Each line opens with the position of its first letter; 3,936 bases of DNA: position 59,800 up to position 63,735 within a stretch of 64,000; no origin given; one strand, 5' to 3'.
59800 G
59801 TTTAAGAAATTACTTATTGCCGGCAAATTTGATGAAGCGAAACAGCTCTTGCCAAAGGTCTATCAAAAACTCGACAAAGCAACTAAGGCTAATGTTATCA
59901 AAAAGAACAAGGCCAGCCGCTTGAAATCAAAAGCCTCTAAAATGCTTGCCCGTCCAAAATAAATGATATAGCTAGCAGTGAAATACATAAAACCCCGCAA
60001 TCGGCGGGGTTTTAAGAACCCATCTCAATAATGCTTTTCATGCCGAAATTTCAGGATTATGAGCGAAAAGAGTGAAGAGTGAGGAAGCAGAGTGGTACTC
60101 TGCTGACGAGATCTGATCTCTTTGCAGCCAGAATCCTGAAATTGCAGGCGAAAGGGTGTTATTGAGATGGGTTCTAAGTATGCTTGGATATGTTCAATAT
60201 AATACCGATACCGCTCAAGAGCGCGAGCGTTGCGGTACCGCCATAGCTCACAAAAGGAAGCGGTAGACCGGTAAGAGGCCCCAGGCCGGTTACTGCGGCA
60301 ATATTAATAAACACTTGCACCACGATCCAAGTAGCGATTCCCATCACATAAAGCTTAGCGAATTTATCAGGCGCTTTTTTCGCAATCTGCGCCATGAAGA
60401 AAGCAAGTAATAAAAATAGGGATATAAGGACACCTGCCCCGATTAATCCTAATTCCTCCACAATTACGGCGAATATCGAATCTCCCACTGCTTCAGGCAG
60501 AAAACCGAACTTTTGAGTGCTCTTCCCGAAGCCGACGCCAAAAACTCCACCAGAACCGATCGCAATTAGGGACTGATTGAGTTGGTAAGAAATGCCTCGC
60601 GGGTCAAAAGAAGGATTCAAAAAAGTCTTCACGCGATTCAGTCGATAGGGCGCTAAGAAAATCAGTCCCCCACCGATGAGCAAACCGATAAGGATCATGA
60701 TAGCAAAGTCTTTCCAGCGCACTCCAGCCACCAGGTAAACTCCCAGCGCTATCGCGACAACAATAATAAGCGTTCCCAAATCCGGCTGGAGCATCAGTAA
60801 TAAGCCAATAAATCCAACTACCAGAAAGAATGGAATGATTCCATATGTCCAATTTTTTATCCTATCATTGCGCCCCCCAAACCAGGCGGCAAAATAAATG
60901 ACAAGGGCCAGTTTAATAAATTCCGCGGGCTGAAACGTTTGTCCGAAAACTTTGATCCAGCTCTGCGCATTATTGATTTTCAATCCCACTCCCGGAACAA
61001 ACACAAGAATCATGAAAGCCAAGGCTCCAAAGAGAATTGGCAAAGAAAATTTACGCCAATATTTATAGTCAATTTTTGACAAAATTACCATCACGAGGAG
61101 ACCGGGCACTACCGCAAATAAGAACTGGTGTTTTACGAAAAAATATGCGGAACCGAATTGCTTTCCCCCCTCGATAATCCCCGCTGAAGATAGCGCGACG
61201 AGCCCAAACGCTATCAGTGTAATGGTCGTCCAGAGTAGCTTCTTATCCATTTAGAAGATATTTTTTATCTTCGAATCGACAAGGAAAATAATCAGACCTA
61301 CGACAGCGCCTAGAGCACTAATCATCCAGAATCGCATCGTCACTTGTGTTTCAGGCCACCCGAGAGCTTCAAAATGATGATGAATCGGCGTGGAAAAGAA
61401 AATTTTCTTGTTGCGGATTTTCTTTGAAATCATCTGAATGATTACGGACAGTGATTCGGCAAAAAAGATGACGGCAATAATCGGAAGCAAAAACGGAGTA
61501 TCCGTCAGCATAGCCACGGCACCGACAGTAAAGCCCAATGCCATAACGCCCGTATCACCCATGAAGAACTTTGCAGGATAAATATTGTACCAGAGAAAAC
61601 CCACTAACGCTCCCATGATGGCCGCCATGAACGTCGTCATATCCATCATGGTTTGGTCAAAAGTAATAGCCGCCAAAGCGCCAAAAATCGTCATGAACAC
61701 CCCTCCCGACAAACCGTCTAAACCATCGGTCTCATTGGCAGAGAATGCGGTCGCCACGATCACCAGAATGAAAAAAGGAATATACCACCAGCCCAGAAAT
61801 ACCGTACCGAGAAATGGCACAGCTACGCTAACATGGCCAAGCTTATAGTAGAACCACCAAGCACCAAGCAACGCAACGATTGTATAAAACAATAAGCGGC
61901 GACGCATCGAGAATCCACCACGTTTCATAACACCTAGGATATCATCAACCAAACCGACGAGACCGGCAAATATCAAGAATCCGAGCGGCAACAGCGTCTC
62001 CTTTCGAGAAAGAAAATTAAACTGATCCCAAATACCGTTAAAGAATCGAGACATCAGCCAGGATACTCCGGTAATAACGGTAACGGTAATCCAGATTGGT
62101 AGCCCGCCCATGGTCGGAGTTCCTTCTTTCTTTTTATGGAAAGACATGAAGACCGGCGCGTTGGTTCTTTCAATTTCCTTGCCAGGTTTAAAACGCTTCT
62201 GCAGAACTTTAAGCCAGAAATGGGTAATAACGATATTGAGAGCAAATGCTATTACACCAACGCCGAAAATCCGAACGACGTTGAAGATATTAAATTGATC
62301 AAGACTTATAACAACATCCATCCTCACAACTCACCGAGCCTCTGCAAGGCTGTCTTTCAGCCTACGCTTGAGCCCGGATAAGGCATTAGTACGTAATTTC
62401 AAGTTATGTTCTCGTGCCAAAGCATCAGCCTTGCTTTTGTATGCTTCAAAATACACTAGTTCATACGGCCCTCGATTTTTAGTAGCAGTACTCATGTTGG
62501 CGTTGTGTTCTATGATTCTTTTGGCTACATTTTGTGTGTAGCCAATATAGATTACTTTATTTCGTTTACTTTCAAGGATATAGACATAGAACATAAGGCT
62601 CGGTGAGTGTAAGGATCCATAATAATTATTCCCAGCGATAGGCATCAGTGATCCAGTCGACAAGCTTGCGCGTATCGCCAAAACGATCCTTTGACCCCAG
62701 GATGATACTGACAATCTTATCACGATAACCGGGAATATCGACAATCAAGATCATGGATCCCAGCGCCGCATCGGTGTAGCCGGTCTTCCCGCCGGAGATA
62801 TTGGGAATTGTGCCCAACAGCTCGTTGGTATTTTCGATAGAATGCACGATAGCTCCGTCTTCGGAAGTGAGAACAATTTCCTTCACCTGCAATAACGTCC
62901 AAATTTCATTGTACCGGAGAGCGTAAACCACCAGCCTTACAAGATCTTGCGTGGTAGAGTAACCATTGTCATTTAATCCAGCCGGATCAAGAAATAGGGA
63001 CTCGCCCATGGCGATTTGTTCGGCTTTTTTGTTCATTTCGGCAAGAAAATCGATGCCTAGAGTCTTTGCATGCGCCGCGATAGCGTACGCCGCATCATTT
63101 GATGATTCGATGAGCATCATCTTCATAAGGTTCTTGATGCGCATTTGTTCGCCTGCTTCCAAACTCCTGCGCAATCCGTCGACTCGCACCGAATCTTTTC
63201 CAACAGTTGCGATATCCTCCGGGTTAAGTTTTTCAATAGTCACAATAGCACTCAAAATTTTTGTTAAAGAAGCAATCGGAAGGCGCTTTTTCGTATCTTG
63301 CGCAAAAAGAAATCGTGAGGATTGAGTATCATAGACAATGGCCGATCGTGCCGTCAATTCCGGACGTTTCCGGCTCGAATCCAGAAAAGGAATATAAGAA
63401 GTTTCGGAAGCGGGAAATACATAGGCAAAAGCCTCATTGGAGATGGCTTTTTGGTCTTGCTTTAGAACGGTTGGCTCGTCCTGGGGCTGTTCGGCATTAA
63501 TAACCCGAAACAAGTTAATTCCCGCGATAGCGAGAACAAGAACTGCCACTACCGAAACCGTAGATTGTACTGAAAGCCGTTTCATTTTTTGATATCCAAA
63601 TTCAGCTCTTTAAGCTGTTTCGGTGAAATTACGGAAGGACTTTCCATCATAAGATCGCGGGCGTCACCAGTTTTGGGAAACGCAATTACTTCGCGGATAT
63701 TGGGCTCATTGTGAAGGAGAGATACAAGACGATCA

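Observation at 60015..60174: MITE-like element, copy 2, wedged between the rpsT terminator and the ftsW stop codon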

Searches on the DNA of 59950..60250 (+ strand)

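Call 12: search_rna_families(source=window, start=59950, end=60250, threshold=evalue, max_evalue=10)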
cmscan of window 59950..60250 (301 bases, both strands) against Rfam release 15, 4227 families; matches with E-value up to 10: 19.
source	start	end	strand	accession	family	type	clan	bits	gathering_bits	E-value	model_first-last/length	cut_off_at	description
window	59956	60040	-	RF01770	rimP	Cis-reg; leader;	-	25.5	47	0.034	1-102/102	no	Gammaprotebacteria rimP leader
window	59989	60013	+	RF00195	RsmY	Gene; sRNA;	CL00106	21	57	0.003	98-121/121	no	RsmY RNA family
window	59983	60088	-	RF01859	Phe_leader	Cis-reg; leader;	-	20.3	55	0.4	1-125/125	no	Phenylalanine leader peptide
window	59985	60081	-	RF00512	Leu_leader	Cis-reg; leader;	-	19.9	50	0.07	1-148/148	no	Leucine operon leader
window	59956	60013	+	RF01393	isrJ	Gene; sRNA;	-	19.9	37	0.16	1-75/75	no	isrJ Hfq binding RNA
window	59982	60051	-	RF01772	rnk_pseudo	Cis-reg; leader;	-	18.8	55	0.63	1-108/108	no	Pseudomonas rnk leader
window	59982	60036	-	RF02064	STnc370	Gene; sRNA;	-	18.8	54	6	1-71/71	no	Enterobacterial sRNA STnc370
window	60052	60108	+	RF01139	sR2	Gene; snRNA; snoRNA; CD-box;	-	18.2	42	0.057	1-57/57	no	Small nucleolar RNA sR2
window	59975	60031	-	RF00849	mir-60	Gene; miRNA;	-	18.2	67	0.41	1-72/72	no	mir-60 microRNA precursor family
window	59959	60041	+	RF01770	rimP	Cis-reg; leader;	-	17.7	47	1.6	1-102/102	no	Gammaprotebacteria rimP leader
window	59989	60053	-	RF01393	isrJ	Gene; sRNA;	-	16.5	37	1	1-75/75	no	isrJ Hfq binding RNA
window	60097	60173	-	RF00584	SNORD105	Gene; snRNA; snoRNA; CD-box;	CL00075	15.6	45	1.4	1-87/87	no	Small nucleolar RNA SNORD105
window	59968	59992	+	RF02700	HtrA_thermometer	Cis-reg; thermoregulator;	-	15.3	52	3.7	1-46/46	no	HtrA 5' UTR thermometer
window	59988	60014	+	RF01772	rnk_pseudo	Cis-reg; leader;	-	14.6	55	5.1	73-100/108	no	Pseudomonas rnk leader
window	59988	60053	-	RF02701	PsrR1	Gene; sRNA;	-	13.9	42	4.4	1-79/79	no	Photosynthesis regulatory RNA1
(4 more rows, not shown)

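Call 58: search_dna_similar(query=window:60005-60185:+, collection=plasmids, mode=distant, max_evalue=1, max_rows=15)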
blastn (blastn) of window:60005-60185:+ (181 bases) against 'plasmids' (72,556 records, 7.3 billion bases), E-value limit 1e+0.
No match.

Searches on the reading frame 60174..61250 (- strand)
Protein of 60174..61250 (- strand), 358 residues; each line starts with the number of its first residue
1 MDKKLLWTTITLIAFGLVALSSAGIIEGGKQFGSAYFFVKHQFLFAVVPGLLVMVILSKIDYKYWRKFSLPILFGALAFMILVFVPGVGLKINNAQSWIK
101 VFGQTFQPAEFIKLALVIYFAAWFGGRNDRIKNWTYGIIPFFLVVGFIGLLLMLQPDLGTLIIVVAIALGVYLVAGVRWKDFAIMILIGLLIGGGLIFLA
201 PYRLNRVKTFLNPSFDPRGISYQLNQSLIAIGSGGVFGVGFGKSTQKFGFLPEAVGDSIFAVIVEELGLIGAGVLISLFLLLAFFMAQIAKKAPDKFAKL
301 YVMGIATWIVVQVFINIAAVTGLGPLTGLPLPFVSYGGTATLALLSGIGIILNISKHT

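Call 14: find_encoding_contigs(protein=window:60174-61250:-, flank=10000, max_places=10)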
Protein window:60174-61250:- (358 aa): 3 contigs read that carry it; 1 place shown.
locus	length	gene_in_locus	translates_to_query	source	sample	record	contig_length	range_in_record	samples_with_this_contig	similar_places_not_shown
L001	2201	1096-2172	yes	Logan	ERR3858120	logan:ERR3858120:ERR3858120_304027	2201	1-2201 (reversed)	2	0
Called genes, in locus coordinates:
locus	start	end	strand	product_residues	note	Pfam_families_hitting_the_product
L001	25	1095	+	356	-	PF00953:Glycos_transf_4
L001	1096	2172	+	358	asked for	PF01098:FTSW_RODA_SPOVE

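Call 39: find_homologous_proteins(query=window:60174-61250:-, max_evalue=1e-40)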
Query window:60174-61250:- (358 aa): 5944 proteins with E <= 1e-40 among 8000 candidates; the best 120 are listed.
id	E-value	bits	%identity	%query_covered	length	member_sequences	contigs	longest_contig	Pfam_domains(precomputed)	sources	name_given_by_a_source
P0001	4.6e-222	755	100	100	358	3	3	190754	PF01098.25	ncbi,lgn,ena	ncbi:MAG: putative lipid II flippase FtsW [Patescibacteria group bacterium]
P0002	5.9e-196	669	87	100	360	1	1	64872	PF01098.25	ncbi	-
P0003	9.6e-175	599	76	100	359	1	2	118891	PF01098.25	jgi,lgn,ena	-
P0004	1.1e-174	599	74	100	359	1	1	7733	PF01098.25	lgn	-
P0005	1.4e-173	595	74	100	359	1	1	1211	PF01098.25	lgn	-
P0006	3.5e-172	591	74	100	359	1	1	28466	PF01098.25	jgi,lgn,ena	-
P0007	2.0e-171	588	75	100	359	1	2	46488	PF01098.25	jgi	jgi:cell division protein FtsW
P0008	5.5e-158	544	68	100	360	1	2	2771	PF01098.25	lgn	-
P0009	3.4e-155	535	68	100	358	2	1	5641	PF01098.25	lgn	-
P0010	1.3e-153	530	65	100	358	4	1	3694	PF01098.25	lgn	-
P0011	5.2e-152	524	65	100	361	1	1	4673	PF01098.25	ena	-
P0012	5.6e-148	511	66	100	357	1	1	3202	PF01098.25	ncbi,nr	ncbi:MAG: putative lipid II flippase FtsW [Candidatus Yanofskybacteria bacterium]|nr:putative lipid 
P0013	1.4e-146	506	66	100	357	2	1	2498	PF01098.25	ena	-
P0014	1.6e-144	500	82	78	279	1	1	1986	PF01098.25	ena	-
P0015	1.3e-143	497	62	100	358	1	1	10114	PF01098.25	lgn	-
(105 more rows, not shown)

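Call 40: find_encoding_contigs(protein=P0002, flank=10000, max_places=3)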
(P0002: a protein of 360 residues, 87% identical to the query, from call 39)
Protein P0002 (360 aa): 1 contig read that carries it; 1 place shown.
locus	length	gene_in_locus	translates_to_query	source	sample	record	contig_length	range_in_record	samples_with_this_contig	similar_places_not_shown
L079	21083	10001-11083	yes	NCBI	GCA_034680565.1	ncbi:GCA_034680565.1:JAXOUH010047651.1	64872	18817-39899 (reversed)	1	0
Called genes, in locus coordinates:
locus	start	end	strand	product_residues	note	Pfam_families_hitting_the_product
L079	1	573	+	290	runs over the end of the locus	PF07549:Sec_GG (weak), PF02355:SecD_SecF_C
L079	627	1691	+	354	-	PF04545:Sigma70_r4, PF05066:HARE-HTH (faint)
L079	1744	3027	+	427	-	PF26449:DUF8128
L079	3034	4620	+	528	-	PF01935:DUF87, PF10412:TrwB_AAD_bind, PF13401:AAA_22 (faint)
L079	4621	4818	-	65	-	PF20106:DUF6496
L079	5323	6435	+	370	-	-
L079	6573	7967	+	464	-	PF01336:tRNA_anti-codon, PF00152:tRNA-synt_2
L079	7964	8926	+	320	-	PF00768:Peptidase_S11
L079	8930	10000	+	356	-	PF00953:Glycos_transf_4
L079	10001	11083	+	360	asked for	PF01098:FTSW_RODA_SPOVE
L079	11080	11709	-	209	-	-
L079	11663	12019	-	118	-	PF02152:FolB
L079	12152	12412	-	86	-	PF01649:Ribosomal_S20p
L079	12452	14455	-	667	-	PF00270:DEAD (weak), PF04851:ResIII, PF17757:UvrB_inter, PF27431:UvrB_3rd, PF00271:Helicase_C, PF12344:UvrB, PF02151:UVR (weak)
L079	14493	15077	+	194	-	PF01330:RuvA_N, PF14520:HHH_5, PF07499:RuvA_C (weak)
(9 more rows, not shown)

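Call 41: find_encoding_contigs(protein=P0003, flank=10000, max_places=3)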
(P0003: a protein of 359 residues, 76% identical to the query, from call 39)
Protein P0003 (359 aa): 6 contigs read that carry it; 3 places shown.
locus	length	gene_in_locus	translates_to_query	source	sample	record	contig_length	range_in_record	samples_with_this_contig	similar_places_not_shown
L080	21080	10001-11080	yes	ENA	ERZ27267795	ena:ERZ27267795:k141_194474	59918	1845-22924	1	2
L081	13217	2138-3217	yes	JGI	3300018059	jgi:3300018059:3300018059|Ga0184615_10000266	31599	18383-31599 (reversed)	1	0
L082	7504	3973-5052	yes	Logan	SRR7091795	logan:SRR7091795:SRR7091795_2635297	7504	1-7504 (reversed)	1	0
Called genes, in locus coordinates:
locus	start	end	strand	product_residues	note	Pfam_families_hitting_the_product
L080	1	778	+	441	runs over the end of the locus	PF21760:SecD_1st, PF22599:SecDF_P1_head, PF02355:SecD_SecF_C, PF03176:MMPL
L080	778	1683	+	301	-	PF02355:SecD_SecF_C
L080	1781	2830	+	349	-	PF04545:Sigma70_r4, PF05066:HARE-HTH (faint)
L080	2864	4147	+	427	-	PF26449:DUF8128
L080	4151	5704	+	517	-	PF01935:DUF87, PF10412:TrwB_AAD_bind, PF13401:AAA_22 (faint), PF12696:TraG-D_C (faint)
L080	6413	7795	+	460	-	PF01336:tRNA_anti-codon, PF00152:tRNA-synt_2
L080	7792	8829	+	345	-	PF00768:Peptidase_S11, PF13354:Beta-lactamase2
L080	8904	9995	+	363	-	PF00953:Glycos_transf_4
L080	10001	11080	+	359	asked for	PF01098:FTSW_RODA_SPOVE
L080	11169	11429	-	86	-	PF01649:Ribosomal_S20p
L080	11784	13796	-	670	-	PF00270:DEAD (weak), PF04851:ResIII, PF17757:UvrB_inter, PF27431:UvrB_3rd, PF00271:Helicase_C, PF12344:UvrB, PF02151:UVR (weak)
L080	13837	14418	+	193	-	PF01330:RuvA_N, PF14520:HHH_5, PF07499:RuvA_C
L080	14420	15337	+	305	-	PF02388:FemAB, PF13480:Acetyltransf_6, PF02388:FemAB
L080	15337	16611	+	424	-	PF08245:Mur_ligase_M, PF02875:Mur_ligase_C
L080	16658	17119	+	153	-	-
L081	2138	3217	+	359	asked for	PF01098:FTSW_RODA_SPOVE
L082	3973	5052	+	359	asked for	PF01098:FTSW_RODA_SPOVE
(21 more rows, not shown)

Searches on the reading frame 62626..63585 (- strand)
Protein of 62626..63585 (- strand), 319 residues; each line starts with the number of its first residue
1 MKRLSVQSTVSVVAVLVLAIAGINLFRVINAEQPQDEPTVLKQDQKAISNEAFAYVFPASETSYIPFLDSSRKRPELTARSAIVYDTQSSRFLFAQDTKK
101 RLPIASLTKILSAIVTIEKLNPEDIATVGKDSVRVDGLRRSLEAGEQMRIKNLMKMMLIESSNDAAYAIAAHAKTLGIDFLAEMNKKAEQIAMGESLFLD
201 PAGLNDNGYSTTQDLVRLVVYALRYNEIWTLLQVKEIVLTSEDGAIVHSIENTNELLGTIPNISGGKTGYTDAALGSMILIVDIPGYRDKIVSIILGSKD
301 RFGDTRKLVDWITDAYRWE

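Call 93: find_encoding_contigs(protein=window:62626-63585:-, flank=10000, max_places=5)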
Protein window:62626-63585:- (319 aa): 5 contigs read that carry it; 2 places shown.
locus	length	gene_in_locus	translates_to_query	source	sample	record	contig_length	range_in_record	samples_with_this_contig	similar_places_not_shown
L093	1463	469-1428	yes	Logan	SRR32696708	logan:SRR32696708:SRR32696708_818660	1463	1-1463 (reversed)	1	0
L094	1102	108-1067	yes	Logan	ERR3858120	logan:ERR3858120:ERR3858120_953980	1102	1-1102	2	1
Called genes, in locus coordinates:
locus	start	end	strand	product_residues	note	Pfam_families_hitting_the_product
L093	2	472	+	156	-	?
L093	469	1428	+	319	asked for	PF00768:Peptidase_S11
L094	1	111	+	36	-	?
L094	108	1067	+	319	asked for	PF00768:Peptidase_S11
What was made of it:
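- Tried and rejected: Only short Logan contigs were returned (calls 14, 93).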
